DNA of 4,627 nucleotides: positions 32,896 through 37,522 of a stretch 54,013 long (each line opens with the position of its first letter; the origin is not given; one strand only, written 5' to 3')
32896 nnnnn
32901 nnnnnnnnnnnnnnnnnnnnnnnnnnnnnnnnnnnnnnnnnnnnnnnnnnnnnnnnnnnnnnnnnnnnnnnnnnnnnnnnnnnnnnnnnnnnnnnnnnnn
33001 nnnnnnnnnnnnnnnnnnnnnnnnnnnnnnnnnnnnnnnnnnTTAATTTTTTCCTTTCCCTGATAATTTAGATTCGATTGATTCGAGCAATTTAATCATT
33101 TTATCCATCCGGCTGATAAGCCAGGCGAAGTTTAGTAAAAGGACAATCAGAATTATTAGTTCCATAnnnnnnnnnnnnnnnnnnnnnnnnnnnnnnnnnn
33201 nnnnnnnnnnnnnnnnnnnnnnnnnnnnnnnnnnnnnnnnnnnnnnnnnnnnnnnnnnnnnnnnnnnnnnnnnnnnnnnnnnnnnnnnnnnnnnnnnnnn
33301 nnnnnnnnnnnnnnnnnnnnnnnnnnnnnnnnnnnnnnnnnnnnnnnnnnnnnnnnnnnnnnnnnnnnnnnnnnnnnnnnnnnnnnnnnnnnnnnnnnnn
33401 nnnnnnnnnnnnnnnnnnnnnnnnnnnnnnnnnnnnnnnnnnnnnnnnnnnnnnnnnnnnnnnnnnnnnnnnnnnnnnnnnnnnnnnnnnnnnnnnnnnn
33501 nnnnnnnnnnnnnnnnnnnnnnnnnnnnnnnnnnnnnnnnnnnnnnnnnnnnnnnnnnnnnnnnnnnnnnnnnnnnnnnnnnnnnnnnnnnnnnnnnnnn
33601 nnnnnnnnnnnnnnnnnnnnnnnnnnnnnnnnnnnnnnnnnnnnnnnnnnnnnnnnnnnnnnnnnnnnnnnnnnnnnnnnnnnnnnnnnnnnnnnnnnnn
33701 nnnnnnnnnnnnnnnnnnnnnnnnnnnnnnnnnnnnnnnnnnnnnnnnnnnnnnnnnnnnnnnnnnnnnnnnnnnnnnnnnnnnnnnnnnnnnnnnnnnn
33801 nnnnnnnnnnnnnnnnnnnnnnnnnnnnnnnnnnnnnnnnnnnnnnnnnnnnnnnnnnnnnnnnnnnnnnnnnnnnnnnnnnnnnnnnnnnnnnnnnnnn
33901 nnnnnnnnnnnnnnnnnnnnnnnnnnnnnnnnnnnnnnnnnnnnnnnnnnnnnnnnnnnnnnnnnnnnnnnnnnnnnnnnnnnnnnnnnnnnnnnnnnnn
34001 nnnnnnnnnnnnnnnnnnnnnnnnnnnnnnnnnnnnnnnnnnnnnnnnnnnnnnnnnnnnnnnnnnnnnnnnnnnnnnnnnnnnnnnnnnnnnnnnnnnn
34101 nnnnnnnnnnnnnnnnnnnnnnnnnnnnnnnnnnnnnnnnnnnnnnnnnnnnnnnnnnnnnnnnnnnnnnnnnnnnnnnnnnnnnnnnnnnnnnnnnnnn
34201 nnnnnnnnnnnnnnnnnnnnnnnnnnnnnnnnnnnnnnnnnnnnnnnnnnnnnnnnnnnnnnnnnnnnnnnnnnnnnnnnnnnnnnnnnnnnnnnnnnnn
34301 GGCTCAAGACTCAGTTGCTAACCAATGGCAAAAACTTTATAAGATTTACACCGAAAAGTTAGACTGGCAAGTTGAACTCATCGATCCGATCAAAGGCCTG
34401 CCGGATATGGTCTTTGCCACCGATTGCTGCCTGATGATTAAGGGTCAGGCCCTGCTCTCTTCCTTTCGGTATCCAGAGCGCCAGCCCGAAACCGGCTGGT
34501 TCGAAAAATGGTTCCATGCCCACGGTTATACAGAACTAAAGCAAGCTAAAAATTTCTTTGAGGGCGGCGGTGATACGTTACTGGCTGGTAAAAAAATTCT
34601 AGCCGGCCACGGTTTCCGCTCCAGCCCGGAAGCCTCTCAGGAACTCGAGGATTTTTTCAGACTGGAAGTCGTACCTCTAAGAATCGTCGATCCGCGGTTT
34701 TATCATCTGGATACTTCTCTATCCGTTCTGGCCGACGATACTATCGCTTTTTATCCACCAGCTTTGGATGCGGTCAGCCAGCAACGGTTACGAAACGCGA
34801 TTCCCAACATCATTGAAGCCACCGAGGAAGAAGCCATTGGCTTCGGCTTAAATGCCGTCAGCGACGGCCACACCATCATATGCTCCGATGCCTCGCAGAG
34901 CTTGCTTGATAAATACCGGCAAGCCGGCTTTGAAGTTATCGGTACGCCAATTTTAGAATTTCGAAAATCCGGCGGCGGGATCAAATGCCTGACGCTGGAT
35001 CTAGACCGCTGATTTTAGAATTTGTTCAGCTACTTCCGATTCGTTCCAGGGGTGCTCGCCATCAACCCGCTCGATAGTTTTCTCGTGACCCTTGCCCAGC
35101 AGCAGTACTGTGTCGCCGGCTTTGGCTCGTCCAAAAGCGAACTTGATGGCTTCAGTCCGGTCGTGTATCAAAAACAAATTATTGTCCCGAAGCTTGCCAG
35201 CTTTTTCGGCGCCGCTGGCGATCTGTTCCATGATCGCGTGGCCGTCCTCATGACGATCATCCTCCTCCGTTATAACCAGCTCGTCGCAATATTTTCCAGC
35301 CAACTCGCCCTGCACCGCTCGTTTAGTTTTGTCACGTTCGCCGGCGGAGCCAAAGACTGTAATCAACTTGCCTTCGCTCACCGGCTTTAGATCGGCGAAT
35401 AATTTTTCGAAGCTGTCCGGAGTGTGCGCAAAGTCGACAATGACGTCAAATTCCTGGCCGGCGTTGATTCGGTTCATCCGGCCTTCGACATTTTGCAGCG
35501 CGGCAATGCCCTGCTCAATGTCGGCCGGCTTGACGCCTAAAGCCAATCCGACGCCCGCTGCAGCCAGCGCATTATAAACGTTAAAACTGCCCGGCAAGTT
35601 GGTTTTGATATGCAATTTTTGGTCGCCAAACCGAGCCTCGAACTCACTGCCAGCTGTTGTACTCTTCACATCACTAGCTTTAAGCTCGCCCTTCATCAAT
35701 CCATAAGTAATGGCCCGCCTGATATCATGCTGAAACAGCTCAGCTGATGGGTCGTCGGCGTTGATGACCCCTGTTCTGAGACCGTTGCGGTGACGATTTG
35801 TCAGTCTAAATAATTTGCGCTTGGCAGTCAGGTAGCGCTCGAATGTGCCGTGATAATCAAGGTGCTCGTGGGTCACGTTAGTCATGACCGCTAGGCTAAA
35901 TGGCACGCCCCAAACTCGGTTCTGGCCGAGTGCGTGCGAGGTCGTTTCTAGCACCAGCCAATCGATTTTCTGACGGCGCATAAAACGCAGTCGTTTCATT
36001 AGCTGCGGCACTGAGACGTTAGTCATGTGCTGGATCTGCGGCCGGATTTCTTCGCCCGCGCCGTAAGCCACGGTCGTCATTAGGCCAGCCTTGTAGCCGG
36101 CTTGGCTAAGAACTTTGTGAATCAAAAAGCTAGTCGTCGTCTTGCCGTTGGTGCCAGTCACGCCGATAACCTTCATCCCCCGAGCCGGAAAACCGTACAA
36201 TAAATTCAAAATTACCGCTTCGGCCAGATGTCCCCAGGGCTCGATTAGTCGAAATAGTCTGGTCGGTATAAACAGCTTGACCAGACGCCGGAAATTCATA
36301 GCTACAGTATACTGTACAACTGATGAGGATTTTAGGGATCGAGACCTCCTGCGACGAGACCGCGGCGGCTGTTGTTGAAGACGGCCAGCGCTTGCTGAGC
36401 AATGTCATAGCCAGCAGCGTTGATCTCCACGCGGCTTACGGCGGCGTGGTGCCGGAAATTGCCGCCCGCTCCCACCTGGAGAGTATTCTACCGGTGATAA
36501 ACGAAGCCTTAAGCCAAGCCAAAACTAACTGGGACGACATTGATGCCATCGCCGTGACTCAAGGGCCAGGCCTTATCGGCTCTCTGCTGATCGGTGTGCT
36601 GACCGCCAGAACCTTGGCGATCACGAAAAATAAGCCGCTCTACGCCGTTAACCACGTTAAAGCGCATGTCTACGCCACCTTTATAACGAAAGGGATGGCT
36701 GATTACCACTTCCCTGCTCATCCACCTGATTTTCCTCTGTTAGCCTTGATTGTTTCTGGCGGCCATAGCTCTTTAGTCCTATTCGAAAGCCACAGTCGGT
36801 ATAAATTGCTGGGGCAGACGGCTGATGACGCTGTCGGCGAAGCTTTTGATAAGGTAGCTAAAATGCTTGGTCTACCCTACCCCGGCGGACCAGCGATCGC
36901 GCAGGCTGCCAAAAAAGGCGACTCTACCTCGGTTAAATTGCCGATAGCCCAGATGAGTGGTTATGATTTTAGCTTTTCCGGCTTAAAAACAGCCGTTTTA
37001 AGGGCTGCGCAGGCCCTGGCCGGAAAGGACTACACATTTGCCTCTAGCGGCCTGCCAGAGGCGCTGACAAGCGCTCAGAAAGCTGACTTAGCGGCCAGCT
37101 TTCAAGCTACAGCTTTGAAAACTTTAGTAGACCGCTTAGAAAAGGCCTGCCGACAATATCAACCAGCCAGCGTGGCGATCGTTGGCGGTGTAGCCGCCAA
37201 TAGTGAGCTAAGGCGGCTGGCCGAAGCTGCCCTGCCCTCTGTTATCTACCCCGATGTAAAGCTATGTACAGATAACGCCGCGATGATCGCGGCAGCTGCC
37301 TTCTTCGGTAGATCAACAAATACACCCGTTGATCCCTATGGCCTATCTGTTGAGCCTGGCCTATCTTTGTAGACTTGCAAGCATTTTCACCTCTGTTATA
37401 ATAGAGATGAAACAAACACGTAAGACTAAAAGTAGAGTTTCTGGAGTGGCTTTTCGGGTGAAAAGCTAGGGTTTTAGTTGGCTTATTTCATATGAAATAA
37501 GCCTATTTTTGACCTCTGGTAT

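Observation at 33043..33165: Unannotated 40-aa membrane microprotein fills the groES-groEL gap exactly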

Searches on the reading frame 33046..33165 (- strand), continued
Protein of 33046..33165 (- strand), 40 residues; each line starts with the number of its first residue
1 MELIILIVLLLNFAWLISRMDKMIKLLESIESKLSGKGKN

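Call 53: search_protein_families(library=phrogs, alignment_id=A5, max_evalue=0.1)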
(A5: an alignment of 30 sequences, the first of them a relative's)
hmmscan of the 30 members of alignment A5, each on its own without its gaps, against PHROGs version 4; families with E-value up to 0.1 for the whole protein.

A. member 1, P0001 (40 aa): 2 families
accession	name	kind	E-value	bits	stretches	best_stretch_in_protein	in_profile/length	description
phrog_5851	-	unknown function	0.05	14.6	1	1-29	1-32/64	-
phrog_26518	-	unknown function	0.053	14.8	1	2-32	3-33/80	-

B. families by the number of members that match (of 30 scanned): 21 families
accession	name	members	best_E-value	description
phrog_5031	-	4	0.00091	-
phrog_37669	-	3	0.00077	-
phrog_16654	-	2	0.0032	-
phrog_6369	-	2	0.0039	-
phrog_5851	-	2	0.012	-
phrog_36894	-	2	0.016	-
phrog_5225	-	2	0.046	-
phrog_21770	-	1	0.0039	-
phrog_5666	-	1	0.0045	-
phrog_35332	-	1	0.0075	-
phrog_35662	-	1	0.01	-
phrog_18981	-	1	0.016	-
phrog_3999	-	1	0.022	-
phrog_10419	-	1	0.038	-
phrog_27120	-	1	0.046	-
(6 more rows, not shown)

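Call 54: predict_structure(alignment_id=A5)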
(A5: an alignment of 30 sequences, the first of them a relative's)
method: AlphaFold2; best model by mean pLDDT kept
length: 40 residues; sequences in the alignment: 30
mean_pLDDT: 90.6   pTM: 0.49
mean pLDDT of the five models: 90.6, 90.6, 90.1, 88.3, 88.2
residues with pLDDT >= 90: 33; 70-90: 3; 50-70: 4; < 50: 0
segments of 3 or more residues with pLDDT < 50: none
pLDDT, mean of each block of 10 residues (from residue 1): 95 97 95 76
secondary structure, 60 per line:
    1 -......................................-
elements in order: H2-39

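Call 58: list_cluster_members(proteins=[L081:1129-1725:+, L081:1851-2117:+, P0002, P0001])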
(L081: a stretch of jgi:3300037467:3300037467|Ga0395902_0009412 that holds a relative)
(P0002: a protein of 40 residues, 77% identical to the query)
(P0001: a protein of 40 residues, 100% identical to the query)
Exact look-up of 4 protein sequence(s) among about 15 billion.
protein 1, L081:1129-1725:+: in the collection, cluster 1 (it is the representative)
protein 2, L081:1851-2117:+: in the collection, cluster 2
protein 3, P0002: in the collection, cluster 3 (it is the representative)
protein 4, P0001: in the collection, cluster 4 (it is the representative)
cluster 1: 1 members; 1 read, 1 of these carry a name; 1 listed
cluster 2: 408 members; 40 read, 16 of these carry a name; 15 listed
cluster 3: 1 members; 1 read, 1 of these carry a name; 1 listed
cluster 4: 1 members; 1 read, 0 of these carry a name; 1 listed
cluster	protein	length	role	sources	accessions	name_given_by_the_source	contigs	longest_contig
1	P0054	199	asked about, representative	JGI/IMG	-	large subunit ribosomal protein L5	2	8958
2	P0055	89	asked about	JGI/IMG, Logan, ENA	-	small subunit ribosomal protein S14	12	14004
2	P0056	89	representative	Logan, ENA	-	-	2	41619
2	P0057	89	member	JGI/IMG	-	small subunit ribosomal protein S14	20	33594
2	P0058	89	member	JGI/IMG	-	small subunit ribosomal protein S14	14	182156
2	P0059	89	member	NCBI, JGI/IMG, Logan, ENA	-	small subunit ribosomal protein S14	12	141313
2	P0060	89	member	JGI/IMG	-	small subunit ribosomal protein S14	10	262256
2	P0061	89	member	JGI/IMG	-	small subunit ribosomal protein S14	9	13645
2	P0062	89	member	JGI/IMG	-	small subunit ribosomal protein S14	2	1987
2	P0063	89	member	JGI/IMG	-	small subunit ribosomal protein S14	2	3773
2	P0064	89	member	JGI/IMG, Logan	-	small subunit ribosomal protein S14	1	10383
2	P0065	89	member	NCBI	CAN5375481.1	30S ribosomal protein S14 [soil metagenome]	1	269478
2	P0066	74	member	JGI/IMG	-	small subunit ribosomal protein S14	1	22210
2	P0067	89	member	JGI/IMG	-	small subunit ribosomal protein S14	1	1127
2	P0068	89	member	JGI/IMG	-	small subunit ribosomal protein S14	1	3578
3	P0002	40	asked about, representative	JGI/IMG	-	hypothetical protein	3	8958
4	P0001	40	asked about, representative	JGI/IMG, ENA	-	-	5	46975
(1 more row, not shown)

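Call 59: find_encoding_contigs(protein=P0055, flank=1500, max_places=10)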
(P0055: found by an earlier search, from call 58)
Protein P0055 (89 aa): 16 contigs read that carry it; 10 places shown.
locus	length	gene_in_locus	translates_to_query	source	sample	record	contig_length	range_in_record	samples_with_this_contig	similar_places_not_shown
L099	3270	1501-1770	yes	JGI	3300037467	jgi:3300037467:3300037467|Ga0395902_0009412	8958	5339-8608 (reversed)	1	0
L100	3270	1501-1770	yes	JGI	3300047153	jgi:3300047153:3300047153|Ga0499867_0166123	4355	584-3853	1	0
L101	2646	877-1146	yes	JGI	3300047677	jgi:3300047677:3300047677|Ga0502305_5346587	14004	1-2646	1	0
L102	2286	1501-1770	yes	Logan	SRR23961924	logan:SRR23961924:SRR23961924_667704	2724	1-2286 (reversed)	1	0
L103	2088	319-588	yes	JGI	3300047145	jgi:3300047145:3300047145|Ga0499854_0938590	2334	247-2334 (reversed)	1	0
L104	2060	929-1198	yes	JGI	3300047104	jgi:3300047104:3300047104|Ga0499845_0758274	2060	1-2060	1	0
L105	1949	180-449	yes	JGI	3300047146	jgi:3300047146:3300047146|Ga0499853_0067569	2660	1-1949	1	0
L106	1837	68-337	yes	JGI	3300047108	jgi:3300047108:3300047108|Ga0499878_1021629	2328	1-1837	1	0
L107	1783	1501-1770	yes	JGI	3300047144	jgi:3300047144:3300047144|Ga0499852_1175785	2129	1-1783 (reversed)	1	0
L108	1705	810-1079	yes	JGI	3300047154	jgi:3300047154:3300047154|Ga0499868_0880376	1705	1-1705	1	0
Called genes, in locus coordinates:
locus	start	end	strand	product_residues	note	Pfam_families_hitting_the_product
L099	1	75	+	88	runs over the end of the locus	PF00366:Ribosomal_S17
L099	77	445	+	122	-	PF00238:Ribosomal_L14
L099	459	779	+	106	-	PF22682:Ribosomal_uL24m-like (weak), PF00467:KOW, PF17136:ribosomal_L24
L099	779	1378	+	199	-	PF00281:Ribosomal_L5, PF00673:Ribosomal_L5_C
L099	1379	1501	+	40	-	-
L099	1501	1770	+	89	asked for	PF00253:Ribosomal_S14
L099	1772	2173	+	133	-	PF00410:Ribosomal_S8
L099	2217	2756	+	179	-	PF00347:Ribosomal_L6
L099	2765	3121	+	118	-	PF00861:Ribosomal_L18p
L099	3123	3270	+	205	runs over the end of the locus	PF00333:Ribosomal_S5, PF03719:Ribosomal_S5_C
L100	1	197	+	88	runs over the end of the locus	PF00366:Ribosomal_S17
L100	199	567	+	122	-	PF00238:Ribosomal_L14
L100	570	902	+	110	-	PF22682:Ribosomal_uL24m-like (weak), PF00467:KOW, PF17136:ribosomal_L24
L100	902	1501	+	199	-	PF00281:Ribosomal_L5, PF00673:Ribosomal_L5_C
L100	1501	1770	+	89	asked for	PF00253:Ribosomal_S14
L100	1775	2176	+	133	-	PF00410:Ribosomal_S8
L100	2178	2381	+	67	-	-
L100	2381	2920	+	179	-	PF00347:Ribosomal_L6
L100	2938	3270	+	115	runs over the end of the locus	PF00861:Ribosomal_L18p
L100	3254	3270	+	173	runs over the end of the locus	?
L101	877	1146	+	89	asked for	PF00253:Ribosomal_S14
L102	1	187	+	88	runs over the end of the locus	PF00366:Ribosomal_S17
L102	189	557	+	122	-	PF00238:Ribosomal_L14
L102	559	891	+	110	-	PF22682:Ribosomal_uL24m-like (weak), PF00467:KOW, PF17136:ribosomal_L24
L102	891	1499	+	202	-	PF00281:Ribosomal_L5, PF00673:Ribosomal_L5_C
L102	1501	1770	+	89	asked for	PF00253:Ribosomal_S14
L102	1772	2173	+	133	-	PF00410:Ribosomal_S8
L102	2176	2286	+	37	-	?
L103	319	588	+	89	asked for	PF00253:Ribosomal_S14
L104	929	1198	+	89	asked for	PF00253:Ribosomal_S14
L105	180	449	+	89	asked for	PF00253:Ribosomal_S14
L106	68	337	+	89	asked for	PF00253:Ribosomal_S14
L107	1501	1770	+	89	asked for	PF00253:Ribosomal_S14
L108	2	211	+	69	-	?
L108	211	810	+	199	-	PF00281:Ribosomal_L5, PF00673:Ribosomal_L5_C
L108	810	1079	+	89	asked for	PF00253:Ribosomal_S14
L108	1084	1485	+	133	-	PF00410:Ribosomal_S8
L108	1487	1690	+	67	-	-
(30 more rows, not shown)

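Call 69: find_encoding_contigs(protein=P0019, flank=2000, max_places=3)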
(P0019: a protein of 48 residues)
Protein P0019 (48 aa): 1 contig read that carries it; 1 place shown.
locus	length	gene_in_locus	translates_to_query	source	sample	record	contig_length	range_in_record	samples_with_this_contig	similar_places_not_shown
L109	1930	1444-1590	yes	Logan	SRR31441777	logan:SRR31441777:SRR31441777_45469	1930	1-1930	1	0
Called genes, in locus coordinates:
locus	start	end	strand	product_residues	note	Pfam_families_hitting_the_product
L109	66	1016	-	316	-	PF00491:Arginase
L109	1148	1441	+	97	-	PF00166:Cpn10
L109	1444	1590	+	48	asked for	-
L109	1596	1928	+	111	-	?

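Call 70: find_encoding_contigs(protein=P0031, flank=2000, max_places=3)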
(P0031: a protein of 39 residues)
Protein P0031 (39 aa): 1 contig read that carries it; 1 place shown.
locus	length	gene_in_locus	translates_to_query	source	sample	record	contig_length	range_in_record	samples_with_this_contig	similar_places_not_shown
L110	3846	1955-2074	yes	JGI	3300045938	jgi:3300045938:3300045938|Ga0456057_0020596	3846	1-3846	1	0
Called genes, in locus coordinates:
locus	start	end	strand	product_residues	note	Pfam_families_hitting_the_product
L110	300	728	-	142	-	-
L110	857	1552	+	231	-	-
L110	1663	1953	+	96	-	PF00166:Cpn10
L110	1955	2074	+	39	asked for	-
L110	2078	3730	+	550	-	PF00118:Cpn60_TCP1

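Call 75: list_cluster_members(proteins=[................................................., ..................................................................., P0009, P0015])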
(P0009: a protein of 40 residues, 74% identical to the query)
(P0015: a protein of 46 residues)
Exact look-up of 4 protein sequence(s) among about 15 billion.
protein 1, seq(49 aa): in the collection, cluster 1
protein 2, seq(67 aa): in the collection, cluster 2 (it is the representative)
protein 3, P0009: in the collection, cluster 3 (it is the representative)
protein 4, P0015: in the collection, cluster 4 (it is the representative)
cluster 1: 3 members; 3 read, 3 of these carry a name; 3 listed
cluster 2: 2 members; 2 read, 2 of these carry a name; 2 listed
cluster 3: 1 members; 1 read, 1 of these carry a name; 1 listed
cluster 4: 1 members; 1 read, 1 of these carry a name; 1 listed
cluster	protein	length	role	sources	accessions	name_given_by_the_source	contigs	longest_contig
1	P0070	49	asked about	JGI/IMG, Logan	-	hypothetical protein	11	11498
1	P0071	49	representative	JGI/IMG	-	hypothetical protein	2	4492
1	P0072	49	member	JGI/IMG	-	hypothetical protein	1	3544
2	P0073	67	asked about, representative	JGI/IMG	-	hypothetical protein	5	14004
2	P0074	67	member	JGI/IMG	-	hypothetical protein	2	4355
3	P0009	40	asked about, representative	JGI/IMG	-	hypothetical protein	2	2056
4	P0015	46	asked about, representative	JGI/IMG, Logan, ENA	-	uncharacterized membrane protein YqiK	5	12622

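Call 77: find_related_loci(query=A4, collection=viral_contigs, flank=2000)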
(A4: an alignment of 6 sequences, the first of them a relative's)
Query A4 (40 aa) in viral_contigs; peptide patterns used: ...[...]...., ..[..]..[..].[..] (x = any residue, [..] = any of these).
114 stretches matched a pattern, but none encodes a relative of the query by tblastn (E <= 1e-3).

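Call 78: search_dna_similar(query=window:33046-33165:-, collection=phages, mode=protein, max_evalue=1, max_rows=5)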
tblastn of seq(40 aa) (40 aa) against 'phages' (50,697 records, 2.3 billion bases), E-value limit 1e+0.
No match.

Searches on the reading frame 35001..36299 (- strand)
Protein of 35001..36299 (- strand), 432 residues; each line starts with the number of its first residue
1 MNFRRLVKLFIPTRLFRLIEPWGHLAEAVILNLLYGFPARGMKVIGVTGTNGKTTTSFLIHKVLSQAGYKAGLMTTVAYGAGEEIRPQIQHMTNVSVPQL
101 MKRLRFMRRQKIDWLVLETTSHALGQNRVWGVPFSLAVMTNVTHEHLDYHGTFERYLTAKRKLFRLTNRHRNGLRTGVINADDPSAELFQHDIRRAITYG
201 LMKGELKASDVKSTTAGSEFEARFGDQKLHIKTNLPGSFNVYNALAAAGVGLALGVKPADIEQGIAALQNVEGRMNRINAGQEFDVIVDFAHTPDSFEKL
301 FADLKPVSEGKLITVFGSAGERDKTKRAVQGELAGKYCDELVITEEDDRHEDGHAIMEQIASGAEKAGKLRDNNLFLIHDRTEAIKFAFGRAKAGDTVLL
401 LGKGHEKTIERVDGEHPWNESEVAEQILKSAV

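Call 64: search_protein_families(library=pfam, proteins=[window:35001-36299:-], max_evalue=0.001)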
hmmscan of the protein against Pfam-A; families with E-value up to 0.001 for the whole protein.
window:35001-36299:- (432 aa): 2 families
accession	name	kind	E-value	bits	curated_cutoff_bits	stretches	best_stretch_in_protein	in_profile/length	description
PF08245.18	Mur_ligase_M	-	1.9e-48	165.5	24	1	47-250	1-199/200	Mur ligase middle domain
PF02875.26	Mur_ligase_C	-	1.1e-27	97.8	28.4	1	273-404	1-127/127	Mur ligase, glutamate ligase domain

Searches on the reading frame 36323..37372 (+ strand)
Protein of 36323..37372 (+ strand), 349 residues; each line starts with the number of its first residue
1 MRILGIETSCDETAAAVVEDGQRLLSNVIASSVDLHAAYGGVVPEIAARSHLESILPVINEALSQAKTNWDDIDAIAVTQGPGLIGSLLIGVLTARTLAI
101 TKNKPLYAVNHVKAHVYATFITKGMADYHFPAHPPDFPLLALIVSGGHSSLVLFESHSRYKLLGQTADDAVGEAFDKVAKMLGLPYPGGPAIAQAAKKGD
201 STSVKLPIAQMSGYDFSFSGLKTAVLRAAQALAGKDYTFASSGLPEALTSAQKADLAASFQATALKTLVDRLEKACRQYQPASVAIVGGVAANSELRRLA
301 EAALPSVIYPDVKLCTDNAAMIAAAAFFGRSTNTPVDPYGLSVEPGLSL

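Call 64: search_protein_families(library=pfam, proteins=[window:36323-37372:+], max_evalue=0.001)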
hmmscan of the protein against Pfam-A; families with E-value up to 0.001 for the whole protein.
window:36323-37372:+ (349 aa): 3 families
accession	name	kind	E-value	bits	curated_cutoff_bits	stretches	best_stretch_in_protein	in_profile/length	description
PF00814.31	TsaD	-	1.5e-93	313.8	24.8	1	24-323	2-263/264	tRNA N6-adenosine threonylcarbamoyltransferase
PF22521.2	HypF_C_2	-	0.00015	22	27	1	246-304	159-217/241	Carbamoyltransferase, Kae1-like Domain, second subdomain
PF02543.21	Carbam_trans_N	-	0.00061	19.8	24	0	239-294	259-314/346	Carbamoyltransferase N-terminus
